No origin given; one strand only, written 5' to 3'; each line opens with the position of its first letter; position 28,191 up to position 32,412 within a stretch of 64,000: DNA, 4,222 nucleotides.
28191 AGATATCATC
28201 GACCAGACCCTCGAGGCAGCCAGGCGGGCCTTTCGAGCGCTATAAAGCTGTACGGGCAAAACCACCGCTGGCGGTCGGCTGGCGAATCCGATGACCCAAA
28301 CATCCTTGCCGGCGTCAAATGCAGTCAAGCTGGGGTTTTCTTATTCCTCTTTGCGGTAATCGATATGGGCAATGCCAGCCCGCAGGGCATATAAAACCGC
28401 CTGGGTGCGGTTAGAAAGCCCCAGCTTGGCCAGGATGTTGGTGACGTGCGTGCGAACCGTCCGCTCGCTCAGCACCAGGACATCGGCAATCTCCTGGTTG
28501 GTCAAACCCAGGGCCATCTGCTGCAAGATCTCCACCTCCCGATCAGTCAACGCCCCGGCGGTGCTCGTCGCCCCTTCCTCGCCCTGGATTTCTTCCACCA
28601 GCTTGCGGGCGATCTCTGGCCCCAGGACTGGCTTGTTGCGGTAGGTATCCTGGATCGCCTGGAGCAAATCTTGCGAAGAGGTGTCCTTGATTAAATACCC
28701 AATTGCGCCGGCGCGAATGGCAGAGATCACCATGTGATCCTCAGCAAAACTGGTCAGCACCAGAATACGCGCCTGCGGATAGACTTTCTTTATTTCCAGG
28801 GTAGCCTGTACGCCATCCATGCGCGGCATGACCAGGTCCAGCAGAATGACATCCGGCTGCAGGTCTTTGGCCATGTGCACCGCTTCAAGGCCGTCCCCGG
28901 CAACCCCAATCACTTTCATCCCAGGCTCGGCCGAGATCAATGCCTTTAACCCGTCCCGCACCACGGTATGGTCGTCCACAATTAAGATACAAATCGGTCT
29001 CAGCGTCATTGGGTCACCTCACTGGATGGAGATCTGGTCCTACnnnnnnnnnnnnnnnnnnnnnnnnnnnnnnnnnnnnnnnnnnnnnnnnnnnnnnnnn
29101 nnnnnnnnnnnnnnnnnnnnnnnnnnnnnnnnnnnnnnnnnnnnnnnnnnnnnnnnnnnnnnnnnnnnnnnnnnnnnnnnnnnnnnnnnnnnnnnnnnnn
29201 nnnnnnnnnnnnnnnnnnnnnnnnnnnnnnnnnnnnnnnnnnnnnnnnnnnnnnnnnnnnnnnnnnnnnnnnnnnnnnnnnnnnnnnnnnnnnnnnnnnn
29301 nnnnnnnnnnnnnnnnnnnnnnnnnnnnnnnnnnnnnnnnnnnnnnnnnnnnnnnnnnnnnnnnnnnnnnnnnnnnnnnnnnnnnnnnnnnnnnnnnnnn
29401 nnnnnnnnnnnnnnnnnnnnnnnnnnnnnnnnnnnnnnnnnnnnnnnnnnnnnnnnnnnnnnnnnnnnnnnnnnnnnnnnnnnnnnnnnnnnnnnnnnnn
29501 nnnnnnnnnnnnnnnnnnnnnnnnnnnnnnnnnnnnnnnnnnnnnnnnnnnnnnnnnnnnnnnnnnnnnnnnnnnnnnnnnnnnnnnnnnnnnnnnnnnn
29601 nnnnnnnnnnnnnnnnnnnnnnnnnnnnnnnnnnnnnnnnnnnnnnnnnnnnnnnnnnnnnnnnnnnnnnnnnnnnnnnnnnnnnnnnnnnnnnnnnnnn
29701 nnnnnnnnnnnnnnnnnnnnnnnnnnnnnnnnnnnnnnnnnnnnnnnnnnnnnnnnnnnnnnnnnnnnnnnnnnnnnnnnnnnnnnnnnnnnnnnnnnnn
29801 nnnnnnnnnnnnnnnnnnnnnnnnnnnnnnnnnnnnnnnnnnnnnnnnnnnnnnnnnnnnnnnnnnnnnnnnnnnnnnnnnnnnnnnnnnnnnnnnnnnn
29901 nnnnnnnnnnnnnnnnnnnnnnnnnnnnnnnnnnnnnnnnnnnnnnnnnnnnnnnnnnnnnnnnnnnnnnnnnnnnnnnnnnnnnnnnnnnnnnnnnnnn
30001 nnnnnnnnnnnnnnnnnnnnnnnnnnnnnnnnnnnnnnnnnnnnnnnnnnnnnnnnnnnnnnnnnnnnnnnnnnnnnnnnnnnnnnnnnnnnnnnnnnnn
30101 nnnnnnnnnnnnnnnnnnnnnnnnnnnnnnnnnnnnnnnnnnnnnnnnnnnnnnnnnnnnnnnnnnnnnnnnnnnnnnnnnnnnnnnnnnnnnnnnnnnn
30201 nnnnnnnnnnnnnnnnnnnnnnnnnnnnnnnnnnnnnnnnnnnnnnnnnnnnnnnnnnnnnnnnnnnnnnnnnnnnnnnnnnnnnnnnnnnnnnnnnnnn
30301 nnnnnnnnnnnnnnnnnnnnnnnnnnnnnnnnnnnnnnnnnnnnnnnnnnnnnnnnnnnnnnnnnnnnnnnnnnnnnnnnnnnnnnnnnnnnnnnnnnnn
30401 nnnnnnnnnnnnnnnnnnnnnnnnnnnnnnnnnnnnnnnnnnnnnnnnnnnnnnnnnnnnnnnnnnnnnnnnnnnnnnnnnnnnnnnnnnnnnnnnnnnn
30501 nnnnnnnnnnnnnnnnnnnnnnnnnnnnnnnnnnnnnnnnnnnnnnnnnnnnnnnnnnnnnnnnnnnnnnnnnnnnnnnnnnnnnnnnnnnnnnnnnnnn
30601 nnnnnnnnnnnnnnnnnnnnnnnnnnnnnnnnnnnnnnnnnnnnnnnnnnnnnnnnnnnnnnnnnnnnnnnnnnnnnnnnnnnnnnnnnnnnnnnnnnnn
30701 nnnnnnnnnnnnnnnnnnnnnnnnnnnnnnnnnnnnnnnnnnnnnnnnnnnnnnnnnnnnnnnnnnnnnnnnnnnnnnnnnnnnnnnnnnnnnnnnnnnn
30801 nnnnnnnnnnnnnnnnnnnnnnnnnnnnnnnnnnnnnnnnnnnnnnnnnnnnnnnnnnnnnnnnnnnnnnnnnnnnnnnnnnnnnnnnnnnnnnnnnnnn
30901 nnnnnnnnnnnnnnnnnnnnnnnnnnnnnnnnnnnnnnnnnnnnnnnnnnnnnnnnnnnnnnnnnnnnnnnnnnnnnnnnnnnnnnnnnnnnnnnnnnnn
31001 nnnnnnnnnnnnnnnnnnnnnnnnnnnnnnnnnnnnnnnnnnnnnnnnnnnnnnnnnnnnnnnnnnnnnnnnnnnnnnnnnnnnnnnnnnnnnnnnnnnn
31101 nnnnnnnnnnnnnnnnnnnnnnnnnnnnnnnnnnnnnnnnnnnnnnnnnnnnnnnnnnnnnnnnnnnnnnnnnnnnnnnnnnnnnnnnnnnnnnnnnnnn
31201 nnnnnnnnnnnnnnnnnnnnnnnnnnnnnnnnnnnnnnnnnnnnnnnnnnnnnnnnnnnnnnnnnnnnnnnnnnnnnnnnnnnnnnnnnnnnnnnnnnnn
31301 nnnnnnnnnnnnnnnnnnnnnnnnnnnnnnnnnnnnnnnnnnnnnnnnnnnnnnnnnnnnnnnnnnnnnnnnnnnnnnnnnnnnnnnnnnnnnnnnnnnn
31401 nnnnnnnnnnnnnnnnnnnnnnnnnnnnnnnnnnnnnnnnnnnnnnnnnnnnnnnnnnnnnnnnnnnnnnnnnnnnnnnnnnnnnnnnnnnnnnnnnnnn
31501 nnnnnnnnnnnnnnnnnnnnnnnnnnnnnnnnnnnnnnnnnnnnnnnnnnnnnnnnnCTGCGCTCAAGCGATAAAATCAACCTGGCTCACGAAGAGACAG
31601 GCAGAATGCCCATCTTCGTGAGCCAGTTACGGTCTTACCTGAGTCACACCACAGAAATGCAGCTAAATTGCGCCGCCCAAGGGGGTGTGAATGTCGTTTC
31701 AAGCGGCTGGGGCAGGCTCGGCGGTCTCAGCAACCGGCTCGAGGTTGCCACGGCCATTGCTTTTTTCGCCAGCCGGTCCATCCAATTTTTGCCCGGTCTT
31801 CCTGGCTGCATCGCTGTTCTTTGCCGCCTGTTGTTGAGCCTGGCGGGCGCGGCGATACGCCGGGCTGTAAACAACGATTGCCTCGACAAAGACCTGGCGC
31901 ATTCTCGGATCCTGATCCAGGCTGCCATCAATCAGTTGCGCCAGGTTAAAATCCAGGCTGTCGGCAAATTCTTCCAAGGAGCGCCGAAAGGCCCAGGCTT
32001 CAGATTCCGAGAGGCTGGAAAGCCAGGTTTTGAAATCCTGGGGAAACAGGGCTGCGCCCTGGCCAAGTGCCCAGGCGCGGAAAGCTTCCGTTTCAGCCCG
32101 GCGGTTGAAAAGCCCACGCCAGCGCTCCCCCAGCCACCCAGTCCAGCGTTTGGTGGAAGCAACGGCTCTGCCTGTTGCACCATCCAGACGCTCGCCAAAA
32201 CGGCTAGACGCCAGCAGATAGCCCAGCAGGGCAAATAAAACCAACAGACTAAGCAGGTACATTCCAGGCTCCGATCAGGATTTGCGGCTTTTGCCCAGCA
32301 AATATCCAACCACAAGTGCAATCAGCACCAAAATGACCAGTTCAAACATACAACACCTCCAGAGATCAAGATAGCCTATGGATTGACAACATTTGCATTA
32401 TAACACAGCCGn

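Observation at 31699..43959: Candidate undescribed peptide-export and membrane system built around a heterodimeric C39 ABC exporter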

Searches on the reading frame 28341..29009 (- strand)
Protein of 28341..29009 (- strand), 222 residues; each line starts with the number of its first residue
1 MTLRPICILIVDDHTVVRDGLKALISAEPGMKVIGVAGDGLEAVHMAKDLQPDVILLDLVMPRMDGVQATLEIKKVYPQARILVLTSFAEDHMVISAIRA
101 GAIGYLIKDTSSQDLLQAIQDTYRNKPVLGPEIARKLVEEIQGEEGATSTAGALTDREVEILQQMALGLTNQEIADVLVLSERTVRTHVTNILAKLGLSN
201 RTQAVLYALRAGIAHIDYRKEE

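Call 52: search_protein_families(library=pfam, proteins=[window:28341-29009:-], max_evalue=0.01)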
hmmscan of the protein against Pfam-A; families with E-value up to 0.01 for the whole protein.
window:28341-29009:- (222 aa): 5 families
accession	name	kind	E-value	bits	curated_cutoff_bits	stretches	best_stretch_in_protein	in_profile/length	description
PF00072.30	Response_reg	-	2.2e-28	99.1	30.2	1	8-120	1-111/111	Response regulator receiver domain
PF00196.25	GerE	-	6.5e-21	74.2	23.5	1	154-208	3-57/57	Bacterial regulatory proteins, luxR family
PF08281.18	Sigma70_r4_2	-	4.1e-05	23.6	25.7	1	166-196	24-54/54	Sigma-70, region 4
PF04545.22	Sigma70_r4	-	0.00035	20.5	24.1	1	153-196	4-48/50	Sigma-70, region 4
PF20432.4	Xre-like-HTH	-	0.0027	18.4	25.8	0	166-186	21-41/63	Antitoxin Xre-like helix-turn-helix domain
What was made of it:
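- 28341..29009 (-): NarL/LuxR-type response regulator (flank, conserved with the block). Response_reg plus GerE (call 52).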

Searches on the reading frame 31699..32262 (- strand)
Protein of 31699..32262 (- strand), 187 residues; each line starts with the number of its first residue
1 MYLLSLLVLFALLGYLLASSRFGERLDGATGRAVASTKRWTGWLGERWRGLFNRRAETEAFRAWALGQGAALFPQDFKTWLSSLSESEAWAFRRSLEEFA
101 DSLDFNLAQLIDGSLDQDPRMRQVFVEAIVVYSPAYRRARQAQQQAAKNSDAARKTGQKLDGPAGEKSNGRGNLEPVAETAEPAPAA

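Call 3: search_protein_families(library=pfam, proteins=[window:31699-32262:-], max_evalue=0.01)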
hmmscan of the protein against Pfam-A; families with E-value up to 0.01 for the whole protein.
window:31699-32262:- (187 aa): 0 families

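Call 4: search_protein_families(library=ncbifam, proteins=[window:31699-32262:-], max_evalue=0.01)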
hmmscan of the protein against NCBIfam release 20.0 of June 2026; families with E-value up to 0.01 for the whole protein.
window:31699-32262:- (187 aa): 0 families

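Call 25: search_protein_families(library=phrogs, proteins=[window:31699-32262:-], max_evalue=1)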
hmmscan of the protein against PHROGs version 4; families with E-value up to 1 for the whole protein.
window:31699-32262:- (187 aa): 0 families

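Call 54: search_protein_families(library=padloc, proteins=[window:31699-32262:-], max_evalue=0.001)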
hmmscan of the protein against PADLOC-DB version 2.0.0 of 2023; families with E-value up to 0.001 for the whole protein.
window:31699-32262:- (187 aa): 0 families
